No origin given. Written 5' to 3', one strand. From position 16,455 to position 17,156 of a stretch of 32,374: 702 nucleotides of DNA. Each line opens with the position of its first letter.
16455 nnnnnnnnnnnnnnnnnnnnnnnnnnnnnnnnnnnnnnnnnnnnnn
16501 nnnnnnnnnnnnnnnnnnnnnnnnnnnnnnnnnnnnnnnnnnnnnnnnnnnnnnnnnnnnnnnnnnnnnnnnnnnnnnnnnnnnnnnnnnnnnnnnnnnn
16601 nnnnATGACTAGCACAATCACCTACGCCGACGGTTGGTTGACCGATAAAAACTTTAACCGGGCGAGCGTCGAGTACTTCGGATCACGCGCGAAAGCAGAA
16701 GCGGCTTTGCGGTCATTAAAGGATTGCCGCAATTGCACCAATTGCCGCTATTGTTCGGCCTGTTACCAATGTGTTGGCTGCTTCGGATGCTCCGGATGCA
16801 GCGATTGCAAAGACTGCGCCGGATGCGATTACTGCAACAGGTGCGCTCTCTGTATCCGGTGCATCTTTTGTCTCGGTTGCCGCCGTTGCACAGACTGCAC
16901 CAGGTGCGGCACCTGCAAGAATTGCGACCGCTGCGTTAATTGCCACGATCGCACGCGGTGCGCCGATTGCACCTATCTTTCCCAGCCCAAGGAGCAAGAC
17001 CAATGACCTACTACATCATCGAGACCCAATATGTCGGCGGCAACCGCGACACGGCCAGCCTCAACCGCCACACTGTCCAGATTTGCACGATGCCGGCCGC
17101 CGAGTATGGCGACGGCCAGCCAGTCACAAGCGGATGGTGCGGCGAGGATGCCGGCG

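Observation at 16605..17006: Protein with cysteine at every third residue for 25 consecutive triplets; first gene of the rightward arm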

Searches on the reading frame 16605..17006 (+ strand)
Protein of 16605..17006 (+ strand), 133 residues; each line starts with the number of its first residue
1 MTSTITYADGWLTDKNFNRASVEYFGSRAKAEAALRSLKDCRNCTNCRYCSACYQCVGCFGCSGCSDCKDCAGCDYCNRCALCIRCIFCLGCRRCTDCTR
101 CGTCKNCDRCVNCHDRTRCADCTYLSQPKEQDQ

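Call 4: search_protein_families(library=pfam, proteins=[window:16605-17003:+], max_evalue=10)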
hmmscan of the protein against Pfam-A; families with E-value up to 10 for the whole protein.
window:16605-17003:+ (133 aa): 0 families

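Call 5: search_protein_families(library=phrogs, proteins=[window:16605-17003:+], max_evalue=10)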
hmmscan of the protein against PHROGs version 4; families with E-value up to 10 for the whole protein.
window:16605-17003:+ (133 aa): 2 families
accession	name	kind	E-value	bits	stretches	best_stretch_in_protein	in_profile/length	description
phrog_15341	-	unknown function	3.9e-19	70.1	1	8-123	4-119/276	-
phrog_31552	-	unknown function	0.017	16.4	2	83-123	65-105/108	-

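Call 6: search_protein_families(library=ncbifam, proteins=[window:16605-17003:+], max_evalue=10)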
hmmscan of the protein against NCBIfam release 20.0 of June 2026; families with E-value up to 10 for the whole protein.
window:16605-17003:+ (133 aa): 1 family
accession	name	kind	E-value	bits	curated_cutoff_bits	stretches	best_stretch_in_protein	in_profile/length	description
TIGR03601.1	B_an_ocin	subfamily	1.9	9.1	35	1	16-86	15-86/88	heterocycloanthracin/sonorensin family bacteriocin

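Call 7: find_homologous_proteins(query=window:16605-17003:+)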
Query window:16605-17003:+ (133 aa): 4 proteins with E <= 0.001 among 6 candidates.
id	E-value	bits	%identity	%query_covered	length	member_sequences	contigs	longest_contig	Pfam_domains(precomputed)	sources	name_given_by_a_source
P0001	5.4e-16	77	53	68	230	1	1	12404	-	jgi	-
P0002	2.6e-11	61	61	46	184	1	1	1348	-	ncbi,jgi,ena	jgi:hypothetical protein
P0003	1.7e-10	59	44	52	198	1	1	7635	-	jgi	-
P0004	3.2e-10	58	45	63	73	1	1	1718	-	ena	-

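Call 8: search_solved_structures(query=window:16605-17003:+, max_evalue=10, show_alignments=2)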
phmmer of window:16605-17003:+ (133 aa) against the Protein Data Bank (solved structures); distinct sequences matched with E-value up to 10: 1.
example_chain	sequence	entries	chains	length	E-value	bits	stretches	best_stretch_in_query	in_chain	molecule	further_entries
1ezg_A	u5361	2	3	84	2.3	11.2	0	56-124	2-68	THERMAL HYSTERESIS PROTEIN ISOFORM YL-1 | Thermal hysteresis protein isoform YL-1 (2-14)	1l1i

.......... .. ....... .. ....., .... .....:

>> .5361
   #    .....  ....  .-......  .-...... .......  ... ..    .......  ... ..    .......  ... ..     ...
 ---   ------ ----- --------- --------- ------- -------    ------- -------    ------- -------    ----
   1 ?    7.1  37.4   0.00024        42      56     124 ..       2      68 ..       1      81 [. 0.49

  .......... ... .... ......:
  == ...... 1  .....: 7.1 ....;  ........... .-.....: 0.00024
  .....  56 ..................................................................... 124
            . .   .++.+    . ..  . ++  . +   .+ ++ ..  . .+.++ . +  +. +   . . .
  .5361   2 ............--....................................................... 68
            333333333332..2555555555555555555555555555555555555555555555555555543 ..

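Call 11: search_protein_families(library=pfam, proteins=[P0001, P0002, P0003], max_evalue=1)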
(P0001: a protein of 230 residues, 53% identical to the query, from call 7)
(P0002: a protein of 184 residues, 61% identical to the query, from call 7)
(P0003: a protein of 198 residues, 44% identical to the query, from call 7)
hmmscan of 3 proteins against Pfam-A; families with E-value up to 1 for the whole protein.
P0001 (230 aa): 0 families

P0002 (184 aa): 0 families

P0003 (198 aa): 0 families

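Call 12: search_dna_similar(query=window:16605-17003:+, collection=phages, mode=protein, max_evalue=0.001, max_rows=30)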
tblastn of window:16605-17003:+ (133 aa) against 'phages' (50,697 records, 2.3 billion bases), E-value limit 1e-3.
Records with a match: 14; places in all: 25; records where one place covers at least 80% of the query: 3.
Best place of each record, by identity: <60% 14.
By first word of the organism name: Campylobacter 13; Flavobacterium 1.
By host as written in the record: Campylobacter jejuni 4; Campylobacter sp. 4; - 4; Campylobacter jejuni RM1221 1; Flavobacterium sp. B183 1.
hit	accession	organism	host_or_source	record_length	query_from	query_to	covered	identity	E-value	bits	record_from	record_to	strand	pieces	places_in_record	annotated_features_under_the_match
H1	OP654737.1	Campylobacter phage vB_CjeM_WX1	Campylobacter jejuni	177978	5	123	89%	34.5%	1e-7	55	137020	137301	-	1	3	hypothetical protein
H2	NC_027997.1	Campylobacter phage CP220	Campylobacter sp.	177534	5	122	89%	32.5%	1e-5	49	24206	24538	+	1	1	hypothetical protein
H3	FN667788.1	Campylobacter phage CP220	Campylobacter sp.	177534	5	122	89%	32.5%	1e-5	49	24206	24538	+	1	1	hypothetical phage protein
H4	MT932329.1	Campylobacter phage F379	Campylobacter jejuni RM1221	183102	5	86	62%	41.2%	4e-7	53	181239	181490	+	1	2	hypothetical protein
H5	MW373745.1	Campylobacter phage CJLB-13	Campylobacter jejuni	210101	5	86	62%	41.2%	4e-7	53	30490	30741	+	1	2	record has no annotation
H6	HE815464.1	Campylobacter phage CP21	Campylobacter sp.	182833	5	87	62%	39.5%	3e-7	54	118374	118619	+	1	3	CP21_165: hypothetical protein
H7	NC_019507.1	Campylobacter phage CP21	Campylobacter sp.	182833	5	87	62%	39.5%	3e-7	54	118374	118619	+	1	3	CP21_165: hypothetical protein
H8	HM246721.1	Campylobacter phage vB_CcoM-IBB_35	-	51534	5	87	62%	36.1%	1e-5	49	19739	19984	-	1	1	hypothetical protein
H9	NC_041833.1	Campylobacter phage vB_CcoM-IBB_35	-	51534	5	87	62%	36.1%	1e-5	49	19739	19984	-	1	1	hypothetical protein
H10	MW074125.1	Campylobacter phage CJLB-12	Campylobacter jejuni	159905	5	86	62%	35.4%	3e-5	47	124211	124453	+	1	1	hypothetical protein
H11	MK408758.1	Campylobacter phage CP20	Campylobacter jejuni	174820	5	88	63%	33.3%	1e-5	49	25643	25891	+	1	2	hypothetical protein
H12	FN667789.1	Campylobacter phage CPt10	-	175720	5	88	63%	33.3%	1e-5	49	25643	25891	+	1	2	hypothetical phage protein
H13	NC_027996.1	Campylobacter phage CPt10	-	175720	5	88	63%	33.3%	1e-5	49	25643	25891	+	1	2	hypothetical protein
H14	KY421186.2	Flavobacterium phage FL-1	Flavobacterium sp. B183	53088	39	86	36%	50.0%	1e-3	43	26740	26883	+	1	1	hypothetical protein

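Call 14: get_annotated_region(hit=H1, flank=4000)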
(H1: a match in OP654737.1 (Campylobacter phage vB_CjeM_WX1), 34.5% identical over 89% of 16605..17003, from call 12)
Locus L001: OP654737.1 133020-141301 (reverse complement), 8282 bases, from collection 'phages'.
description: Campylobacter phage vB_CjeM_WX1, complete genome.
organism: Campylobacter phage vB_CjeM_WX1 (NCBI taxid 2995678)
taxonomy: Viruses; Duplodnaviria; Heunggongvirae; Uroviricota; Caudoviricetes; Eucampyvirinae
host: Campylobacter jejuni; source: -; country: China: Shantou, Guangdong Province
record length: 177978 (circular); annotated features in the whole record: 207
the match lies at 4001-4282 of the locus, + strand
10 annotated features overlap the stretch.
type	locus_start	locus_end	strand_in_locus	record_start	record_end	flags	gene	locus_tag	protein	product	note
CDS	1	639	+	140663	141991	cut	-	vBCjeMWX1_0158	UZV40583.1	putative DNA topoisomerase medium subunit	-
CDS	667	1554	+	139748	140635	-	-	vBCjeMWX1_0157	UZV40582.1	putative protease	putative ClpP protease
CDS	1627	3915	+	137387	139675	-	-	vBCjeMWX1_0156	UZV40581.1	putative helicase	-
CDS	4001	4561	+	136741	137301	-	-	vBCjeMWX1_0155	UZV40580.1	hypothetical protein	-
CDS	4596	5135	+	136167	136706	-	-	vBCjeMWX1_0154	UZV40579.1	metallophosphoesterase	-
CDS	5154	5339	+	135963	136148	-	-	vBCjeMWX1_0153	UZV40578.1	hypothetical protein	-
CDS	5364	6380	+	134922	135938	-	-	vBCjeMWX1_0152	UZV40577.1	radical SAM protein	-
CDS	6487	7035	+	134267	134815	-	-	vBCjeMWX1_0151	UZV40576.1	putative thymidine kinase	-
CDS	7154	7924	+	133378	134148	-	-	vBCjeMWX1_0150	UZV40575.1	hypothetical protein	-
CDS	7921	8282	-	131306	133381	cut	-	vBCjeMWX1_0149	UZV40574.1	hypothetical protein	-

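Call 15: get_annotated_region(hit=H2, flank=4000)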
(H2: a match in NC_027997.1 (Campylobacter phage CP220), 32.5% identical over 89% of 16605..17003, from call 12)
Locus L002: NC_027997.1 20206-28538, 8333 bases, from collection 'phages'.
description: Campylobacter phage CP220, complete genome.
organism: Campylobacter phage CP220 (NCBI taxid 2994044)
taxonomy: Viruses; Duplodnaviria; Heunggongvirae; Uroviricota; Caudoviricetes; Eucampyvirinae; Firehammervirus; Firehammervirus CP220
host: Campylobacter sp.; source: Gallus gallus; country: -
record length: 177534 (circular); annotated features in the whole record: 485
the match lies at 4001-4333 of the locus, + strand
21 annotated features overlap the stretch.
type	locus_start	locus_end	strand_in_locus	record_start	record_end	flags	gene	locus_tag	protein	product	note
CDS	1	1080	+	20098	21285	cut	-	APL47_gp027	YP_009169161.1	virion structural protein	-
CDS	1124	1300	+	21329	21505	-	-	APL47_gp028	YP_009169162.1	membrane protein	-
misc_feature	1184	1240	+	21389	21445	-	-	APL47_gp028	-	-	1 probable transmembrane helix predicted for CPT_0028 by TMHMM2.0 at aa 21-39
CDS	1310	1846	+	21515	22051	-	-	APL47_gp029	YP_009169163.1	HNH endonuclease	-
misc_feature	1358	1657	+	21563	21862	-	-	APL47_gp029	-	-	superfamily hit to SSF54060, His-Me finger endonucleases, score 9.6e-12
CDS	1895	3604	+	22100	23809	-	-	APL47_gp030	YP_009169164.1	portal protein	-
misc_feature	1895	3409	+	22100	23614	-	-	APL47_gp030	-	-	HMMPfam hit to PF07230, Bacteriophage T4-like capsid assembly p, score 1.1e-21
CDS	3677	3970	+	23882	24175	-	-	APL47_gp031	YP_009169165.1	hypothetical protein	-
CDS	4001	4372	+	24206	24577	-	-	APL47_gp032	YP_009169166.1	hypothetical protein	-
CDS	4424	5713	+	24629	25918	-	-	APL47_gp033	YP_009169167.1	Possible phage DNA ligase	-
misc_feature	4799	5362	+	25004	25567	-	-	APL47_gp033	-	-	superfamily hit to SSF56091, DNA ligase/mRNA capping enzyme, catalytic domain, score 7e-22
misc_feature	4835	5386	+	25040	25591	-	-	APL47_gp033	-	-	HMMPfam hit to PF01068, ATP dependent DNA ligase domain, score 1.1e-07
misc_feature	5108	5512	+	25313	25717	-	-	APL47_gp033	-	-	ProfileScan hit to PS50160, DNA_LIGASE_A3, score 10.990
misc_feature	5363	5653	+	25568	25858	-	-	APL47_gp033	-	-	superfamily hit to SSF50249, Nucleic acid-binding proteins, score 1.4e-14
CDS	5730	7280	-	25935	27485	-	-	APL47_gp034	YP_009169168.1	Probable phage tail sheath protein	-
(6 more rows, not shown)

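Call 16: get_annotated_region(hit=H14, flank=4000)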
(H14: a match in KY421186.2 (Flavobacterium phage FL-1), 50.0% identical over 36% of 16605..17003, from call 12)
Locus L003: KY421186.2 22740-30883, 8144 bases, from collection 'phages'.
description: Flavobacterium phage FL-1, complete genome.
organism: Flavobacterium phage FL-1 (NCBI taxid 908820)
taxonomy: Viruses; Duplodnaviria; Heunggongvirae; Uroviricota; Caudoviricetes; Ficleduovirus
host: Flavobacterium sp. B183; source: -; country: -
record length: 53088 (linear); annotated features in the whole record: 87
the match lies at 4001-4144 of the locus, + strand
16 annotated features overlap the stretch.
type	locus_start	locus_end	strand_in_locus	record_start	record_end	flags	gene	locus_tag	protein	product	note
CDS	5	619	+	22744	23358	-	-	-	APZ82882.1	hypothetical protein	-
CDS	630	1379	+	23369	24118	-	-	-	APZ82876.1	putative DNA polymerase III epsilon chain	-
CDS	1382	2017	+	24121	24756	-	-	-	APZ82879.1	hypothetical protein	-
CDS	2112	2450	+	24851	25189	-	-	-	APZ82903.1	hypothetical protein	-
CDS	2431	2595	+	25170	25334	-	-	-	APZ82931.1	hypothetical protein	-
CDS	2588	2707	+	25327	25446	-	-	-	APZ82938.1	hypothetical protein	-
CDS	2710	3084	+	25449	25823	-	-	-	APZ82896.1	hypothetical protein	-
CDS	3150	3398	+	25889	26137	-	-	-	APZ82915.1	hypothetical protein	-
CDS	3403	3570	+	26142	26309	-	-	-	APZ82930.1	hypothetical protein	-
CDS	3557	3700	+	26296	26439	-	-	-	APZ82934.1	hypothetical protein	-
CDS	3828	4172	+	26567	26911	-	-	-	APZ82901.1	hypothetical protein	-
CDS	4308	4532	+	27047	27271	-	-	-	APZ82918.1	hypothetical protein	-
CDS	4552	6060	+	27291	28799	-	-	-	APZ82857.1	hypothetical protein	-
CDS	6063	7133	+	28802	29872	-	-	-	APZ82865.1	hypothetical protein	-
CDS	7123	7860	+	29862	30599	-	-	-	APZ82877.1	hypothetical protein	-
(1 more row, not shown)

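Call 23: find_homologous_proteins(query=A2, max_evalue=0.001)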
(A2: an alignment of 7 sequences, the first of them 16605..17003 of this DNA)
Query A2 (7 sequences) (133 aa, profile of the alignment): 658 proteins with E <= 0.001 among 3606 candidates; the best 120 are listed.
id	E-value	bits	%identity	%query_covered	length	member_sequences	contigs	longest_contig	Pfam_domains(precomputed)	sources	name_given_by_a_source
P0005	7.0e-57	209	48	48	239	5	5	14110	-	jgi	jgi:hypothetical protein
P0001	9.7e-56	206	53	68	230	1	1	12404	-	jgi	-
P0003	5.7e-51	190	44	52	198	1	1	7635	-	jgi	-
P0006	3.3e-50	188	40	85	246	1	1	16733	-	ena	-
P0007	2.8e-49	185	49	86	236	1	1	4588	-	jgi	jgi:hypothetical protein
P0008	9.7e-48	180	38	87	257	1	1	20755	-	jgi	-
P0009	1.2e-47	179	43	75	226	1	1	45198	-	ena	-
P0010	1.3e-47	179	63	42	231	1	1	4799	-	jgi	-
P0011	8.9e-47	176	41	85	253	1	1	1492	-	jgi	jgi:hypothetical protein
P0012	2.4e-46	175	43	85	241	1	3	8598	-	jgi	jgi:hypothetical protein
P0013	3.1e-46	175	54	68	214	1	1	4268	-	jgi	jgi:hypothetical protein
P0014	3.3e-46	175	48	70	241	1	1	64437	-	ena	-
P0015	3.4e-46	175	50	76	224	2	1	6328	-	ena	-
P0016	4.7e-46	174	51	62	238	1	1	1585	-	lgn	-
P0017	4.9e-46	174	58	40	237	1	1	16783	-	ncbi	-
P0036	2.6e-41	159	53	78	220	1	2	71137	-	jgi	jgi:hypothetical protein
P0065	1.0e-37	147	53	27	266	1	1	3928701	-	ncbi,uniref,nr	ncbi:hypothetical protein GOB94_13925 [Granulicella sp. 5B5]|uniref:hypothetical protein n=1 Tax=Gra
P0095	1.9e-35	140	51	65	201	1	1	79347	-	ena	-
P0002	2.1e-34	136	61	46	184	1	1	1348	-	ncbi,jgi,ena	jgi:hypothetical protein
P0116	6.1e-34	135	39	86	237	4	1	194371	-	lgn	-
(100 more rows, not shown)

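Call 25: find_encoding_contigs(protein=P0014, flank=8000, max_places=2)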
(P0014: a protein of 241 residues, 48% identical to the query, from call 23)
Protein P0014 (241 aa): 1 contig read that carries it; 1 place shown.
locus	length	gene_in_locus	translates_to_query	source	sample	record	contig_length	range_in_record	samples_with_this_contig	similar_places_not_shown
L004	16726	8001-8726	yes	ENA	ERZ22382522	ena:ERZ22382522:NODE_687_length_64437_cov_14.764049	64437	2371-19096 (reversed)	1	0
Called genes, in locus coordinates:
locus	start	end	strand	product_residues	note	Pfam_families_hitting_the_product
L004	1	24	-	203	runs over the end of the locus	-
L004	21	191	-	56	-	-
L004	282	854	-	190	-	-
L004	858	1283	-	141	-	-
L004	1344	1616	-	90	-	-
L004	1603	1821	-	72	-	-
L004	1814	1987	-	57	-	-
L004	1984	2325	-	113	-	-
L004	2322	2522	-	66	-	-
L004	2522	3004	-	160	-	-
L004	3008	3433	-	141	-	-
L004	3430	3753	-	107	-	-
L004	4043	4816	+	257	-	PF13443:HTH_26 (faint), PF01381:HTH_3 (weak), PF20432:Xre-like-HTH (faint), PF00717:Peptidase_S24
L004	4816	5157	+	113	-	-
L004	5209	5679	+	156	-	-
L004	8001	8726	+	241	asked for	-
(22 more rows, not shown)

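Call 26: find_encoding_contigs(protein=P0065, flank=8000, max_places=2)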
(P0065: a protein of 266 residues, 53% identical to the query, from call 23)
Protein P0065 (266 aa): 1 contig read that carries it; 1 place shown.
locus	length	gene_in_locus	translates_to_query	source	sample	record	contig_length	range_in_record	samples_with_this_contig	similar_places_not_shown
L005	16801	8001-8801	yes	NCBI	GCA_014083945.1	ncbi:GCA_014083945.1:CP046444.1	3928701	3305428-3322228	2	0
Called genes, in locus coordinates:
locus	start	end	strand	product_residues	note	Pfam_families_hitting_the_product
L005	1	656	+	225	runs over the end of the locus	PF00072:Response_reg, PF00486:Trans_reg_C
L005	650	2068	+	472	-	PF00672:HAMP, PF00512:HisKA, PF02518:HATPase_c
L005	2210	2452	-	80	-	PF05930:Phage_AlpA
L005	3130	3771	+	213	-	PF08797:HIRAN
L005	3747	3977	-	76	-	PF01381:HTH_3, PF13560:HTH_31 (weak)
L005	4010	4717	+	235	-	PF13560:HTH_31, PF01381:HTH_3, PF13443:HTH_26 (faint), PF00717:Peptidase_S24 (weak)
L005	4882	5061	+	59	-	-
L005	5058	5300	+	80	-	-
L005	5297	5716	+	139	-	-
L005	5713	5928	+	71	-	PF01381:HTH_3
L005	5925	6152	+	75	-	-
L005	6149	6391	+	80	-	-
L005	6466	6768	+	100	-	-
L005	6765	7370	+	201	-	-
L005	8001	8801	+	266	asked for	-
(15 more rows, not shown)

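Call 27: find_encoding_contigs(protein=window:16605-17006:+, flank=10000, max_places=4)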
Protein window:16605-17006:+ (133 aa): no gene with exactly this product is on record in the collection.

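Call 38: predict_structure(alignment_id=A3)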
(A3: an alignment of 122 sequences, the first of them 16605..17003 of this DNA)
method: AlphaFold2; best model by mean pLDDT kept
length: 133 residues; sequences in the alignment: 122
mean_pLDDT: 67.3   pTM: 0.53
mean pLDDT of the five models: 67.3, 66.6, 65.0, 64.8, 63.8
residues with pLDDT >= 90: 47; 70-90: 11; 50-70: 23; < 50: 52
segments of 3 or more residues with pLDDT < 50: 66-100, 122-127
pLDDT, mean of each block of 10 residues (from residue 1): 91 97 97 96 94 81 51 40 42 45 48 51 48 46
secondary structure, 60 per line:
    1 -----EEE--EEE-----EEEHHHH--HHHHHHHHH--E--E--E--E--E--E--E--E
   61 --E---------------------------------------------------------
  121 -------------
elements in order: E6-8 E11-13 E19-21 H22-25 H28-36

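Call 39: predict_structure(alignment_id=A4)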
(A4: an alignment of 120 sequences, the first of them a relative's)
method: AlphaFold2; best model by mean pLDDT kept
length: 214 residues; sequences in the alignment: 120
mean_pLDDT: 80.6   pTM: 0.54
mean pLDDT of the five models: 80.6, 80.4, 80.2, 79.8, 77.9
residues with pLDDT >= 90: 125; 70-90: 28; 50-70: 20; < 50: 41
segments of 3 or more residues with pLDDT < 50: 59-96
pLDDT, mean of each block of 10 residues (from residue 1): 94 96 97 94 85 61 41 43 41 47 62 80 98 96 80 92 96 95 98 97 97 85
secondary structure, 60 per line:
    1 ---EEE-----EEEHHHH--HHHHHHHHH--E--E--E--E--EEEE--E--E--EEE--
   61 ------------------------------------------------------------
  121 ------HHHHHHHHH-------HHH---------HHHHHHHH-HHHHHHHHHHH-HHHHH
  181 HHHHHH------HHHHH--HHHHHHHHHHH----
elements in order: E4-6 E12-14 H15-18 H21-29 E44-47 E56-58 H127-135 H155-162 H164-174 H176-186 H193-197 H200-210

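Call 41: fold_search(model_id=the predicted structure, library=pdb)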
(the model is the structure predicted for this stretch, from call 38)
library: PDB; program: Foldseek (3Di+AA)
matches with E <= 10: 39; with E <= 0.001: 0
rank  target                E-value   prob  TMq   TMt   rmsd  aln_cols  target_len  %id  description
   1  3gb0                  3.6e+00  0.04  0.12  0.05   6.3        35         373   17  Crystal structure of aminopeptidase PepT (NP_980509.1) from Bacillus cereus ATCC 10987 at 2.04 A resolution (released 2009-03-03)
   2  7trd_A                4.2e+00  0.14  0.14  0.02   1.0        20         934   20  Human telomerase catalytic core structure at 3.3 Angstrom (released 2022-04-20)
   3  7veh_B                4.4e+00  0.08  0.14  0.16   6.4        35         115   17  Type I-F Anti-CRISPR protein AcrIF13 (released 2022-07-06)
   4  6vr0_C                4.7e+00  0.02  0.13  0.06   5.4        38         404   16  Agrobacterium Tumefaciens ADP-glucose pyrophosphorylase W106A (released 2021-02-17)
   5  7fi4_E                5.4e+00  0.08  0.14  0.16   3.7        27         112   18  Structure of AcrIF13 (released 2022-07-06)
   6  7n9i                  5.4e+00  0.03  0.10  0.11   3.1        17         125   35  1.4A Structure of Drosophila melanogaster Frataxin (released 2022-06-22)
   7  7fi4_H                5.8e+00  0.08  0.14  0.16   3.6        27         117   18  Structure of AcrIF13 (released 2022-07-06)
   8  7veh_H                5.8e+00  0.08  0.14  0.16   3.6        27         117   18  Type I-F Anti-CRISPR protein AcrIF13 (released 2022-07-06)
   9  7fi4_B                6.2e+00  0.08  0.14  0.16   3.7        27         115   18  Structure of AcrIF13 (released 2022-07-06)
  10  7veh_A                6.2e+00  0.08  0.14  0.16   3.7        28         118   18  Type I-F Anti-CRISPR protein AcrIF13 (released 2022-07-06)
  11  5w5t_Q                6.6e+00  0.01  0.12  0.05   6.2        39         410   13  Agrobacterium tumefaciens ADP-Glucose Pyrophosphorylase bound to activator ethyl pyruvate (released 2018-11-14)
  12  2b4r_O                7.0e+00  0.05  0.10  0.04   1.1        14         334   36  Crystal structure of glyceraldehyde-3-phosphate dehydrogenase from Plasmodium falciparum at 2.25 Angstrom Resolution r (released 2005-10-04)
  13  5c7i_O                7.0e+00  0.04  0.11  0.05   1.6        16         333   19  Mouse sperm Glyceraldehyde-3-phosphate dehydrogenase: apo enzyme (released 2016-03-09)
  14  9z9c_G                7.0e+00  0.02  0.11  0.05  11.1        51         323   16  Crystal structure of a glyceraldehyde-3-phosphate dehydrogenase from Neisseria gonorrhoeae in complex with NAD (P1 for (released 2025-11-26)
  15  3h9e_O                7.5e+00  0.04  0.11  0.05   2.0        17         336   18  Crystal structure of human sperm-specific glyceraldehyde-3-phosphate dehydrogenase (GAPDS) complex with NAD and phosph (released 2009-05-26)
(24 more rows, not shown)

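Call 43: fold_search(model_id=the predicted structure, library=pdb)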
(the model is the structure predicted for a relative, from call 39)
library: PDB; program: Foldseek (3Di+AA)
matches with E <= 10: 5; with E <= 0.001: 0
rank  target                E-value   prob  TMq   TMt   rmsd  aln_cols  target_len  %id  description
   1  1fwy_B                7.0e+00  0.02  0.09  0.06   4.0        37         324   22  CRYSTAL STRUCTURE OF N-ACETYLGLUCOSAMINE 1-PHOSPHATE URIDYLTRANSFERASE BOUND TO UDP-GLCNAC (released 2000-10-18)
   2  9lki_A                7.4e+00  0.02  0.10  0.16   9.2        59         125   14  N-terminal domain (NTD) structure of aciniform spidroin 1(AcSp1) from Latrodectus hesperus (released 2025-10-01)
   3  9lki_B                8.4e+00  0.02  0.09  0.15   9.3        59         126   14  N-terminal domain (NTD) structure of aciniform spidroin 1(AcSp1) from Latrodectus hesperus (released 2025-10-01)
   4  1rrm_A                8.9e+00  0.01  0.10  0.07  12.3        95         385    9  Crystal Structure of Lactaldehyde reductase (released 2004-08-17)
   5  3bya_A                9.5e+00  0.01  0.13  0.19  15.2       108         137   10  Structure of a Calmodulin Complex (released 2009-01-20)
